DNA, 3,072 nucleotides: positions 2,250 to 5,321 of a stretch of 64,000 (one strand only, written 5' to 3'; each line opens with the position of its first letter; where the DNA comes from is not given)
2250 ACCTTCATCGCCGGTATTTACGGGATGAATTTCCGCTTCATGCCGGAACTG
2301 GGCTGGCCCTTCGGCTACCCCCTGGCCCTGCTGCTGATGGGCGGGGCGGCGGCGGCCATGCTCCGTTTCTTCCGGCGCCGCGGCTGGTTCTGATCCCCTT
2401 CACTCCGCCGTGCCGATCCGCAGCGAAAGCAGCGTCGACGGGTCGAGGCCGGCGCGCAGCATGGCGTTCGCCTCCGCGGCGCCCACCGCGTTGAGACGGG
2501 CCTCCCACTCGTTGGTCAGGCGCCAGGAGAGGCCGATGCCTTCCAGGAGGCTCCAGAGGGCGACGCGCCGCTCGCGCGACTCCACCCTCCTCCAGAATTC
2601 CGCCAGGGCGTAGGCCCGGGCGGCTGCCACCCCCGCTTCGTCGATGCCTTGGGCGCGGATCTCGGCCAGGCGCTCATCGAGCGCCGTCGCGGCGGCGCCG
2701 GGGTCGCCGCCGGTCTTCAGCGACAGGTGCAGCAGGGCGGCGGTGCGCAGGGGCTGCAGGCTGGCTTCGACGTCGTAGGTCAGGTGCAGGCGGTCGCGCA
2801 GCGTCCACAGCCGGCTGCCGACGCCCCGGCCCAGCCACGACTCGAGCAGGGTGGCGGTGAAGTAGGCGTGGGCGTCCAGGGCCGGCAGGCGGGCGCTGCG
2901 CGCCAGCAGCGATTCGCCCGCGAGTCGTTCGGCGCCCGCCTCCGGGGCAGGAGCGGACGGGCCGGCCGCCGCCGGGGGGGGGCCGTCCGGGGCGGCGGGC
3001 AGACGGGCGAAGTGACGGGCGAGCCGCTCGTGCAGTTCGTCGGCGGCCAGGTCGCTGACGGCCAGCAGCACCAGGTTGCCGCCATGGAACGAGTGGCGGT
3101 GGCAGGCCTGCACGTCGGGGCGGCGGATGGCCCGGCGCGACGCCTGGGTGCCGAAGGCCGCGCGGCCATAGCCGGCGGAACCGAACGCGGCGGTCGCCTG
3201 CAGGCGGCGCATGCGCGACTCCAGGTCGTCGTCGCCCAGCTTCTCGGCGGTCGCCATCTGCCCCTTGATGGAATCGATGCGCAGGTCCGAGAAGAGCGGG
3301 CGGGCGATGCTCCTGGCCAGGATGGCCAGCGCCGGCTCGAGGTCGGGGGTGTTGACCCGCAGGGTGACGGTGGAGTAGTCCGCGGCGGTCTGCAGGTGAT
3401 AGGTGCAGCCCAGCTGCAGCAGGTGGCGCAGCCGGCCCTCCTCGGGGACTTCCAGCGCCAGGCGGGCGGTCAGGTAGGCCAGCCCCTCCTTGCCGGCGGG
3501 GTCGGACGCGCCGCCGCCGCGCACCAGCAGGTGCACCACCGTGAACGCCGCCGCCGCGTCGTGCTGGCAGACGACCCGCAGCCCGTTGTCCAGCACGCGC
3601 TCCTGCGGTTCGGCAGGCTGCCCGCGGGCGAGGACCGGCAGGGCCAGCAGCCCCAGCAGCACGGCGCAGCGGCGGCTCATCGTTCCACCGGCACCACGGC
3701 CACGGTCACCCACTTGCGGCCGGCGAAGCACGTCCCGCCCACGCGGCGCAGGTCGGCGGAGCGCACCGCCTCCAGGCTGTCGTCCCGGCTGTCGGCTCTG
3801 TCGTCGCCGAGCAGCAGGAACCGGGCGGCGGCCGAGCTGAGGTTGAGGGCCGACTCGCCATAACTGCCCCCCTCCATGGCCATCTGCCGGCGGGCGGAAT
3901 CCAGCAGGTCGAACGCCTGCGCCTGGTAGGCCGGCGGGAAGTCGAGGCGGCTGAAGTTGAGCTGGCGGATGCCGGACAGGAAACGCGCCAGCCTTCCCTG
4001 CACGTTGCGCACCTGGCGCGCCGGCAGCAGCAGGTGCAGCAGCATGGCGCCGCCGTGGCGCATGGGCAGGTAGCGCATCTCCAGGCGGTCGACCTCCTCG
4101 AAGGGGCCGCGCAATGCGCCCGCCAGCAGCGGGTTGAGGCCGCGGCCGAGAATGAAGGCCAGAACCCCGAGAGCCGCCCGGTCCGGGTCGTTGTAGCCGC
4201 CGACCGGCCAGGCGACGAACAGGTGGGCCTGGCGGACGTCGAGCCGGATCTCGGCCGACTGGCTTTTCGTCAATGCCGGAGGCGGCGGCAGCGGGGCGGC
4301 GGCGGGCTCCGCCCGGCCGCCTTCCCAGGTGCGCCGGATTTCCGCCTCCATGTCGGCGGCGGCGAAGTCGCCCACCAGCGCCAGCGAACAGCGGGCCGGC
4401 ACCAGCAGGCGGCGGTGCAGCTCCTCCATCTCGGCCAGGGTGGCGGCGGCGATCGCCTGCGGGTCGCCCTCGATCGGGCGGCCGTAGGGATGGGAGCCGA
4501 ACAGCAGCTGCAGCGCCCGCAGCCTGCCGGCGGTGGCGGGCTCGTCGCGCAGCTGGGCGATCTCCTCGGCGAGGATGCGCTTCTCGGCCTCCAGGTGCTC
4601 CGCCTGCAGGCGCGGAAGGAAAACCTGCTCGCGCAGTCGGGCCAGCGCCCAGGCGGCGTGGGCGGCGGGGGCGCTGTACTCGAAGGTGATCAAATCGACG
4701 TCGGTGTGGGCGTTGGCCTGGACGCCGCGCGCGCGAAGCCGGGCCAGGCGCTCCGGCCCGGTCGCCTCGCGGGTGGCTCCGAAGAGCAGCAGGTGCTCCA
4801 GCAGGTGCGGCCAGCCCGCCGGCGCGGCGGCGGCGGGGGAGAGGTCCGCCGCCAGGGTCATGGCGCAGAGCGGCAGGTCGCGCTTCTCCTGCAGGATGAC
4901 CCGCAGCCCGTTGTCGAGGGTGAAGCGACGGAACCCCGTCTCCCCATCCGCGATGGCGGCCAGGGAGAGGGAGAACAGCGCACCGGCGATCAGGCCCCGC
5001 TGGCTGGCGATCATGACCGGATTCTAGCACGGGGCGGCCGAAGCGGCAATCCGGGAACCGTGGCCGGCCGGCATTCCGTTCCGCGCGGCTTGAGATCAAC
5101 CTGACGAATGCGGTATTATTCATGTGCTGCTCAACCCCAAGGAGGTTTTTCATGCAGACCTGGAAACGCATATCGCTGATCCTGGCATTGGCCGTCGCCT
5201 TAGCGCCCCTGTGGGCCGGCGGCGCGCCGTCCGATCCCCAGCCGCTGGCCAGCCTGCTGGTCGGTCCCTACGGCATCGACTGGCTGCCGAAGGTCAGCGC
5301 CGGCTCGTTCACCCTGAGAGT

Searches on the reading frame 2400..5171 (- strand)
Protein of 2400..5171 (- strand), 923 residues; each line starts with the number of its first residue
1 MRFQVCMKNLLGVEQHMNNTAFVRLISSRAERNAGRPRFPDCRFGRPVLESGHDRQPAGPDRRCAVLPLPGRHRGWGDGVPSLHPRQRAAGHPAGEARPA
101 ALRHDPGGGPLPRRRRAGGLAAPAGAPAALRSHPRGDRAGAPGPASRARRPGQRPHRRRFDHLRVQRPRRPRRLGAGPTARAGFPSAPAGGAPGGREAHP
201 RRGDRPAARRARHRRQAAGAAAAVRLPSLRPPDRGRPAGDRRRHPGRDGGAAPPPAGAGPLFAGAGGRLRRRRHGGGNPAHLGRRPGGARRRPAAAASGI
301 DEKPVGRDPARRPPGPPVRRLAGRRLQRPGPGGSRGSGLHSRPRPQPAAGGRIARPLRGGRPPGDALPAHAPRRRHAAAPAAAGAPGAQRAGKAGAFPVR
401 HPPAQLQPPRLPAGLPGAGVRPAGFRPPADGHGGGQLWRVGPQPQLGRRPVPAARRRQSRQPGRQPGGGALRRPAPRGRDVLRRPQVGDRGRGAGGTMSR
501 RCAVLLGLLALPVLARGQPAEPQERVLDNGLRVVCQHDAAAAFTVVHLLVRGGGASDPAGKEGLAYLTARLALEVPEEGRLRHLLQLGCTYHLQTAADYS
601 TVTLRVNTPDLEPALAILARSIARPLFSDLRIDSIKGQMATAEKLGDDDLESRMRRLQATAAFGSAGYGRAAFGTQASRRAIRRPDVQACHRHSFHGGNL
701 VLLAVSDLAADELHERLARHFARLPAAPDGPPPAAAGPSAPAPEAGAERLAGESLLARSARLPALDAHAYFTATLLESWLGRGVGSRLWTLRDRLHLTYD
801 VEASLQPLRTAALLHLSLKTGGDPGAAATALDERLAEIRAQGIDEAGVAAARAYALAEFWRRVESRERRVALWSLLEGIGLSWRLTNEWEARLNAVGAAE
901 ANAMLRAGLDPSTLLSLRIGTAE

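Call 8: search_protein_families(library=pfam, proteins=[window:2400-5171:-], max_evalue=0.01)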
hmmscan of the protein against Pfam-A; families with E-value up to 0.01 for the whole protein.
window:2400-5171:- (923 aa): 2 families
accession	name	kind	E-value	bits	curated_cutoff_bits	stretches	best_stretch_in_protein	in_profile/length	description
PF05193.26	Peptidase_M16_C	-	7.9e-13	49.1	23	1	682-853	2-179/181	Peptidase M16 inactive domain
PF00675.25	Peptidase_M16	-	2.5e-07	31.2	22.3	1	532-644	1-121/149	Insulinase (Peptidase family M16)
